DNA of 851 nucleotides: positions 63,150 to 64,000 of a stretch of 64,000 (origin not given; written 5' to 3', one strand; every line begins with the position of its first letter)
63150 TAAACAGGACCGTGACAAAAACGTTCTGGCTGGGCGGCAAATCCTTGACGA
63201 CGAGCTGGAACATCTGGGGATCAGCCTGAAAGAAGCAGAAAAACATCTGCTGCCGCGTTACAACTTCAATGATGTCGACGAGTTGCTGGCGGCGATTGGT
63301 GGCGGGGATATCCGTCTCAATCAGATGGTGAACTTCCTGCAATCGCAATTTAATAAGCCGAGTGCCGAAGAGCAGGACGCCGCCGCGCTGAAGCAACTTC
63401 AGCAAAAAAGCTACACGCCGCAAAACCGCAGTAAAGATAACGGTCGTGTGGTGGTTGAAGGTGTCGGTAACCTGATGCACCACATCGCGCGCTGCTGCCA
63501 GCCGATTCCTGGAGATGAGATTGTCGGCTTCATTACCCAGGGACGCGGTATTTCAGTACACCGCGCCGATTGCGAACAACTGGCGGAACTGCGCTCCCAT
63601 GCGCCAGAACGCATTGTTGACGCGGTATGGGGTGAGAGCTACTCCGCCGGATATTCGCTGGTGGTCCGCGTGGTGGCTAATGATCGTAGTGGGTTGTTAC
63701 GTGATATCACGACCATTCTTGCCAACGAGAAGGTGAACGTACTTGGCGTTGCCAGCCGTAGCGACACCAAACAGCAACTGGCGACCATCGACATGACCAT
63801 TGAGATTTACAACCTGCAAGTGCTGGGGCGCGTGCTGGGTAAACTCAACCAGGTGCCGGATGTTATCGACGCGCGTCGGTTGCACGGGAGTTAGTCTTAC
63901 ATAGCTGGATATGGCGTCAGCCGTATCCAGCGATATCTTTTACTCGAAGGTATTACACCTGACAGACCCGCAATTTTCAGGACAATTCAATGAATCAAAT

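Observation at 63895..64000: relA downstream junction appears to lack mazEF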

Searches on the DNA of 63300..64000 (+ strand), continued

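Call 34: search_rna_families(source=window, start=63500, end=64000, threshold=evalue, max_evalue=1)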
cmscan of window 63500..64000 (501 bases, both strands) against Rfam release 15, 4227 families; matches with E-value up to 1: 1.
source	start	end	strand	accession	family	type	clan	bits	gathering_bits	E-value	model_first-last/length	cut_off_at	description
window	63558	63628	+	RF00467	RSV_PBS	Cis-reg;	-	18.6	47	0.55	1-75/75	no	Rous sarcoma virus (RSV) primer binding site (PBS)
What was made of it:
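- On REP (repetitive extragenic palindrome): It was not compared with a curated REP model, and Rfam has no hit (call 34).
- Tried and rejected: An Rfam scan of 63500-64000 gave only a chance hit (RSV_PBS, E = 0.55, inside relA; call 34).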

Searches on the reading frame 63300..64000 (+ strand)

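Call 18: find_related_loci(query=L001:3691-4479:+, collection=genome_contigs, flank=2500)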
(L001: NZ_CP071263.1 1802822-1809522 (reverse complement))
Query L001:3691-4479:+ (263 aa) in genome_contigs; peptide patterns used: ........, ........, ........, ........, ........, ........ (x = any residue, [..] = any of these).
600 stretches matched a pattern (row limit reached: there are more); 591 encode a relative of the query (tblastn E <= 1e-3); the best 80 are kept; 80 distinct loci.
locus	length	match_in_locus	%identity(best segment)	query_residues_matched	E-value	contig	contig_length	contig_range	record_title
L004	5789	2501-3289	98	1-263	2e-177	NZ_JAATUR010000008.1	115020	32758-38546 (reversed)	Escherichia coli strain SCPM-O-B-8794 8length=115020, whole genome shotgun sequence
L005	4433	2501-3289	98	1-263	4e-179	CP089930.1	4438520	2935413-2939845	Escherichia coli strain E69 chromosome, complete genome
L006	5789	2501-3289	97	1-263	2e-173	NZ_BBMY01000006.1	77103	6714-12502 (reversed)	Escherichia albertii NBRC 107761 = DSM 17582 strain NBRC 107761, whole genome shotgun sequence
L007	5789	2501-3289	94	1-263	7e-171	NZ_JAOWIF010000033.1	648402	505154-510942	Citrobacter sp. Cu233 225, whole genome shotgun sequence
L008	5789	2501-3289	95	1-263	1e-170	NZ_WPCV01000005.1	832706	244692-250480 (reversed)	Citrobacter sp. On2M On2M_5, whole genome shotgun sequence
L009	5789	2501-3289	94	1-263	4e-170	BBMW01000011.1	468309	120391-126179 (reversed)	Citrobacter werkmanii NBRC 105721 DNA, contig: CIWKM11, whole genome shotgun sequence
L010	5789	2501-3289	94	1-263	7e-170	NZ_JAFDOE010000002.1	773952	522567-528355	Citrobacter sp. FP75 contig2, whole genome shotgun sequence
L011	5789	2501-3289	94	1-263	1e-169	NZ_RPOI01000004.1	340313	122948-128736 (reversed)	Citrobacter youngae strain CCUG 30791 citrobacter_youngae_CCUG30791T_0000004, whole genome shotgun sequence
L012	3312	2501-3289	94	1-263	2e-174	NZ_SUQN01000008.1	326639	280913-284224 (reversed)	Citrobacter gillenii strain UMG736 UMG736_8, whole genome shotgun sequence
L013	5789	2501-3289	94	1-263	2e-169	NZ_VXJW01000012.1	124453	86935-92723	Salmonella enterica subsp. arizonae strain CCUG 6322T contig_0000012, whole genome shotgun sequence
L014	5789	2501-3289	94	1-263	1e-168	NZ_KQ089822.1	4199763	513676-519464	Citrobacter sp. MGH106 aetzL-supercont1.1, whole genome shotgun sequence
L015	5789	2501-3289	93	1-263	2e-168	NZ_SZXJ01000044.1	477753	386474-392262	Citrobacter sp. wls619 contig2, whole genome shotgun sequence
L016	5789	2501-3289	94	1-263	9e-168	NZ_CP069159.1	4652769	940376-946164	Citrobacter sp. R56 chromosome, complete genome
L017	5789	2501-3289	88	1-263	2e-161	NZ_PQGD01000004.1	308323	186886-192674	Superficieibacter electus strain BP-1 NODE_4_length_308323_cov_34.2457, whole genome shotgun sequence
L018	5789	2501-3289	89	1-263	7e-161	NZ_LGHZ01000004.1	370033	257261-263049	Kluyvera genomosp. 1 strain L2 contig4, whole genome shotgun sequence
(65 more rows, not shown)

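Call 28: find_encoding_contigs(protein=L006:2501-3289:+, flank=2500, max_places=10)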
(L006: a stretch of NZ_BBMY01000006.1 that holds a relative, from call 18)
Protein L006:2501-3289:+ (263 aa): 24 contigs read that carry it; 7 places shown.
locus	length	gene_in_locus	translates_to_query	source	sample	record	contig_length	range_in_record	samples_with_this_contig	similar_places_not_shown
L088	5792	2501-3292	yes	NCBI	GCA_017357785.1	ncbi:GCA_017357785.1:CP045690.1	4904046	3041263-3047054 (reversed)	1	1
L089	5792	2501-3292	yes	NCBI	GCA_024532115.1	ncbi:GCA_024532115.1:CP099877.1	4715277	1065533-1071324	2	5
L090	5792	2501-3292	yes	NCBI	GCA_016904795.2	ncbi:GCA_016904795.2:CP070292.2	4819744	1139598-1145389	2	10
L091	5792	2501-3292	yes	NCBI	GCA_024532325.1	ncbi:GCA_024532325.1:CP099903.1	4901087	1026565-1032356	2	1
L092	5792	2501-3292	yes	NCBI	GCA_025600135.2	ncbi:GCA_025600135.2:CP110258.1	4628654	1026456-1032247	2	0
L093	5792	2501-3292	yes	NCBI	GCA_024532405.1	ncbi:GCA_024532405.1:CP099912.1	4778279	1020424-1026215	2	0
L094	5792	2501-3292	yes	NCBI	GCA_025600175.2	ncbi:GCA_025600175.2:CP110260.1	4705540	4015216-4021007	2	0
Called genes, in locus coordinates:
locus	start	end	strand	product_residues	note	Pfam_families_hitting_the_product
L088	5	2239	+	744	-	PF13328:HD_4, PF04607:RelA_SpoT, PF02824:TGS, PF19296:RelA_AH, PF28438:RelA_RIS, PF01842:ACT, PF13291:ACT_4, PF22629:ACT_AHAS_ss (weak)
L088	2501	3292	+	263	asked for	PF01503:PRA-PH (faint), PF03819:MazG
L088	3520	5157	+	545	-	PF06418:CTP_synth_N, PF00117:GATase, PF07722:Peptidase_C26 (faint)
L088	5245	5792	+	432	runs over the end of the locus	PF03952:Enolase_N, PF00113:Enolase_C, PF13378:MR_MLE_C (weak)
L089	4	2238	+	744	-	PF13328:HD_4, PF04607:RelA_SpoT, PF02824:TGS, PF19296:RelA_AH, PF28438:RelA_RIS, PF01842:ACT, PF13291:ACT_4, PF22629:ACT_AHAS_ss (weak)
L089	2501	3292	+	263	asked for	PF01503:PRA-PH (faint), PF03819:MazG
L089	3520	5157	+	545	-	PF06418:CTP_synth_N, PF00117:GATase, PF07722:Peptidase_C26 (faint)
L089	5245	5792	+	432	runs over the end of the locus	PF03952:Enolase_N, PF00113:Enolase_C, PF13378:MR_MLE_C (weak)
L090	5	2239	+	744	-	PF13328:HD_4, PF04607:RelA_SpoT, PF02824:TGS, PF19296:RelA_AH, PF28438:RelA_RIS, PF01842:ACT, PF13291:ACT_4, PF22629:ACT_AHAS_ss (weak)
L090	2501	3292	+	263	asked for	PF01503:PRA-PH (faint), PF03819:MazG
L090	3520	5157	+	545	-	PF06418:CTP_synth_N, PF00117:GATase, PF07722:Peptidase_C26 (faint)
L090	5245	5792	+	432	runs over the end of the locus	PF03952:Enolase_N, PF00113:Enolase_C, PF13378:MR_MLE_C (weak)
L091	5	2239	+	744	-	PF13328:HD_4, PF04607:RelA_SpoT, PF02824:TGS, PF19296:RelA_AH, PF28438:RelA_RIS, PF01842:ACT, PF13291:ACT_4, PF22629:ACT_AHAS_ss (weak)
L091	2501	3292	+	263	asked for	PF01503:PRA-PH (faint), PF03819:MazG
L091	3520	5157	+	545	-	PF06418:CTP_synth_N, PF00117:GATase, PF07722:Peptidase_C26 (faint)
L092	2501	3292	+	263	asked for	PF01503:PRA-PH (faint), PF03819:MazG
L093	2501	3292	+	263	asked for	PF01503:PRA-PH (faint), PF03819:MazG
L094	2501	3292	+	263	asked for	PF01503:PRA-PH (faint), PF03819:MazG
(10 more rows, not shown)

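Call 33: search_protein_families(library=pfam, proteins=[L001:3691-4479:+], max_evalue=0.01)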
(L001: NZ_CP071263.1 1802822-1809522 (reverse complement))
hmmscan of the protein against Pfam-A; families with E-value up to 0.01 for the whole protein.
L001:3691-4479:+ (263 aa): 2 families
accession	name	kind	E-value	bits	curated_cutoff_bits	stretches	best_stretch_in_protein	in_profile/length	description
PF03819.22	MazG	-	2.3e-39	133.9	22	2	27-100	1-74/74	MazG nucleotide pyrophosphohydrolase domain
PF01503.22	PRA-PH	-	3.6e-08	34.2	21.3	1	27-68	23-66/86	Phosphoribosyl-ATP pyrophosphohydrolase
